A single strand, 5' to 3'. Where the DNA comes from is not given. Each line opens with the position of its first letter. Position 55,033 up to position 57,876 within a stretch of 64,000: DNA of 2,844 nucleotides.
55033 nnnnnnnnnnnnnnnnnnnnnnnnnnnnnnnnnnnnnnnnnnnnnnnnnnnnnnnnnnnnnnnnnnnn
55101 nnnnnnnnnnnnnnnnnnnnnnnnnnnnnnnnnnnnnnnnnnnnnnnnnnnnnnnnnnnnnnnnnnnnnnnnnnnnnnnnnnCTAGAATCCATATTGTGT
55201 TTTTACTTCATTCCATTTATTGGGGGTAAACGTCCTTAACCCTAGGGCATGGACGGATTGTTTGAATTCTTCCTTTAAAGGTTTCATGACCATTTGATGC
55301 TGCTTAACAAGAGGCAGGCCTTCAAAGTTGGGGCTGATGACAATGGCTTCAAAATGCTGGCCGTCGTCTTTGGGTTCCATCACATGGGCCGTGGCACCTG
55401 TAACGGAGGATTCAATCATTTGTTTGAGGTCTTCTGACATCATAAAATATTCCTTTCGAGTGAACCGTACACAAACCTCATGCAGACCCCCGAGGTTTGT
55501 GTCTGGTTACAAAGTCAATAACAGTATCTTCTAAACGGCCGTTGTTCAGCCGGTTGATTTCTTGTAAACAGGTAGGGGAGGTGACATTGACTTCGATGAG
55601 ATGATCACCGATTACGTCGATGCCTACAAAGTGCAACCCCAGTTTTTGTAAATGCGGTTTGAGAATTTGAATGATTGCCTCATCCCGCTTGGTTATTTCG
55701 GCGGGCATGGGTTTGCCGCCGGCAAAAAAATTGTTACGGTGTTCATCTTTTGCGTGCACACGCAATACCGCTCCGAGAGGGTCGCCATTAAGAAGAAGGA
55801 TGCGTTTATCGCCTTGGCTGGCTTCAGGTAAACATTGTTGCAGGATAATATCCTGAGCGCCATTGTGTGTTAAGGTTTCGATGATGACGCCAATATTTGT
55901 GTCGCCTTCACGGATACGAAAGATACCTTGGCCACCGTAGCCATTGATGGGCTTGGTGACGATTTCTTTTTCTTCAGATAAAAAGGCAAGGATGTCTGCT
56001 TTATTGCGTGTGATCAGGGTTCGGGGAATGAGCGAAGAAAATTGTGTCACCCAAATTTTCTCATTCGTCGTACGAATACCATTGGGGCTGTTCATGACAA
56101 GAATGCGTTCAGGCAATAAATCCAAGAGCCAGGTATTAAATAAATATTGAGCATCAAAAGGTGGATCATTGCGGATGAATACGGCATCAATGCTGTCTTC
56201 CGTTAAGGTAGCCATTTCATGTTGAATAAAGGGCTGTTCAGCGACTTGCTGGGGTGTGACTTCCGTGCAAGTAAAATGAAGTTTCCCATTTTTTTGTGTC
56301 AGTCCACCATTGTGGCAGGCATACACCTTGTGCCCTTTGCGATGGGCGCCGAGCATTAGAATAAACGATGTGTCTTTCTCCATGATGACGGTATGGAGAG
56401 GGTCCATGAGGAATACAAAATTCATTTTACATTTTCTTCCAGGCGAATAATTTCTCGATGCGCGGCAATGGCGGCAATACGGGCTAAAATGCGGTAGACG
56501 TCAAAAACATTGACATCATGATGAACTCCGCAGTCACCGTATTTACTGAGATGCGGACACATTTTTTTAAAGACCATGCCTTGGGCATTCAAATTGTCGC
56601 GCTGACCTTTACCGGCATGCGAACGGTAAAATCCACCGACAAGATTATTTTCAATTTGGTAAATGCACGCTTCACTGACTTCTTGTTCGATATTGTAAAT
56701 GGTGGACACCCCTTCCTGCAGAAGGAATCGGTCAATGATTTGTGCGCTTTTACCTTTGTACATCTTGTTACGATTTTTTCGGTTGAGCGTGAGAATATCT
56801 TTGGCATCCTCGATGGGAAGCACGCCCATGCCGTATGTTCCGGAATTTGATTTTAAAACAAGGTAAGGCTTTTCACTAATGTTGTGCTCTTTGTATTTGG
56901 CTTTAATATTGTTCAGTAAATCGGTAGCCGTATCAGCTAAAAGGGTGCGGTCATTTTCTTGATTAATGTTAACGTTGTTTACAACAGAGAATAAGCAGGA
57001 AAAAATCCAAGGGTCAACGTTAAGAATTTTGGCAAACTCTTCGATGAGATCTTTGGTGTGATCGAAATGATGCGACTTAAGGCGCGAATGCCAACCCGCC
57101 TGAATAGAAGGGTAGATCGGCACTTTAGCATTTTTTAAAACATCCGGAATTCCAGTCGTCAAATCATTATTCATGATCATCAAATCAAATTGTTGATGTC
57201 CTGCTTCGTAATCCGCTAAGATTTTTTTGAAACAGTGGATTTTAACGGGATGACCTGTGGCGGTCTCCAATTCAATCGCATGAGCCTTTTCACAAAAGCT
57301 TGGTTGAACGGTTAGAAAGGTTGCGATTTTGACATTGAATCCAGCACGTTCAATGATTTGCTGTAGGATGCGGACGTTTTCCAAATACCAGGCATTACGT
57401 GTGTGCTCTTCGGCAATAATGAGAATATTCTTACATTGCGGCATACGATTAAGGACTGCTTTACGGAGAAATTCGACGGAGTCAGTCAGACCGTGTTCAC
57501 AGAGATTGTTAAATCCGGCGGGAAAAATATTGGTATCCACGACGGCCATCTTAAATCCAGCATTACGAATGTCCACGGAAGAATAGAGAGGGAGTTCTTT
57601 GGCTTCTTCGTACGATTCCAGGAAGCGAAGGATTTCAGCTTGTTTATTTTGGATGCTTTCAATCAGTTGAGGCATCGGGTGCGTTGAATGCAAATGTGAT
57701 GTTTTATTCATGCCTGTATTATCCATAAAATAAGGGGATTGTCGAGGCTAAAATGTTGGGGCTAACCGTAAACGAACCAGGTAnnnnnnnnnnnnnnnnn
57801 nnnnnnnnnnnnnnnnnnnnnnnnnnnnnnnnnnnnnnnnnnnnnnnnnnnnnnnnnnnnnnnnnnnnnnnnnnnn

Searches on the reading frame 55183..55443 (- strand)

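Call 12: search_protein_families(library=pfam, proteins=[window:55183-55443:-])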
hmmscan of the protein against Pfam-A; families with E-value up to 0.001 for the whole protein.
window:55183-55443:- (86 aa): 1 family
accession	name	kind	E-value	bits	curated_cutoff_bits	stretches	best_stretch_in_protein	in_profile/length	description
PF01722.23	BolA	-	1.6e-16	60.8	25.7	1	23-75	23-75/76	BolA-like protein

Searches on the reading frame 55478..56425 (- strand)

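Call 12: search_protein_families(library=pfam, proteins=[window:55478-56425:-])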
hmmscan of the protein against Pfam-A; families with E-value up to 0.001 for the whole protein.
window:55478-56425:- (315 aa): 5 families
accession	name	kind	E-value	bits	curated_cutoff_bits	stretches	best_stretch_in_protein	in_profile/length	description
PF02955.21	GSH-S_ATP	-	9.8e-63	211.2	23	1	122-294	1-174/175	Prokaryotic glutathione synthetase, ATP-grasp domain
PF02951.20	GSH-S_N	-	8.4e-30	103.7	21.3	1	1-118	1-119/119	Prokaryotic glutathione synthetase, N-terminal domain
PF08443.16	RimK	-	9.4e-09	35.6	21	1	134-292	19-174/188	RimK-like ATP-grasp domain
PF14398.11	ATPgrasp_YheCD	-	6.4e-08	32.6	26.8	1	128-182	24-78/255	YheC/D like ATP-grasp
PF02655.19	ATP-grasp_3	-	0.00012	22.7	23.2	1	146-280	25-154/160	ATP-grasp domain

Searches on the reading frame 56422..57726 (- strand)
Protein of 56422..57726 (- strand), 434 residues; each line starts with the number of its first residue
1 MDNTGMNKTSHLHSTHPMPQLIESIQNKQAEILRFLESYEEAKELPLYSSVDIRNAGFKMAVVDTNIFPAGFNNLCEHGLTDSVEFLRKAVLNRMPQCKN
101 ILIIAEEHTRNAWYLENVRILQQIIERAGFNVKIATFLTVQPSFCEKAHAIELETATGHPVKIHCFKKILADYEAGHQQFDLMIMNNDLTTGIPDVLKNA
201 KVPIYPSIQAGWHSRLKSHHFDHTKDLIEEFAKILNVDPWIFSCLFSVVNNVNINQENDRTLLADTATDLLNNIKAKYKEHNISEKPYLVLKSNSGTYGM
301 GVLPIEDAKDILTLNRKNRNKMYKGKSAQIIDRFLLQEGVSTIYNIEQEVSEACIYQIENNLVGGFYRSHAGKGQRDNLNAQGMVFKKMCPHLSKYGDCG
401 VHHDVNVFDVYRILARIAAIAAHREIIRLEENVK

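Call 79: search_protein_families(library=pfam, proteins=[window:56422-57726:-], max_evalue=0.01)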
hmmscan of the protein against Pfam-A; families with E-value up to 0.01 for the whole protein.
window:56422-57726:- (434 aa): 1 family
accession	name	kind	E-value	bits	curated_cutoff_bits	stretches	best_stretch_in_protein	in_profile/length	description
PF08886.16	GshA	-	1.2e-124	416.5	25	1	25-426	4-402/402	Glutamate-cysteine ligase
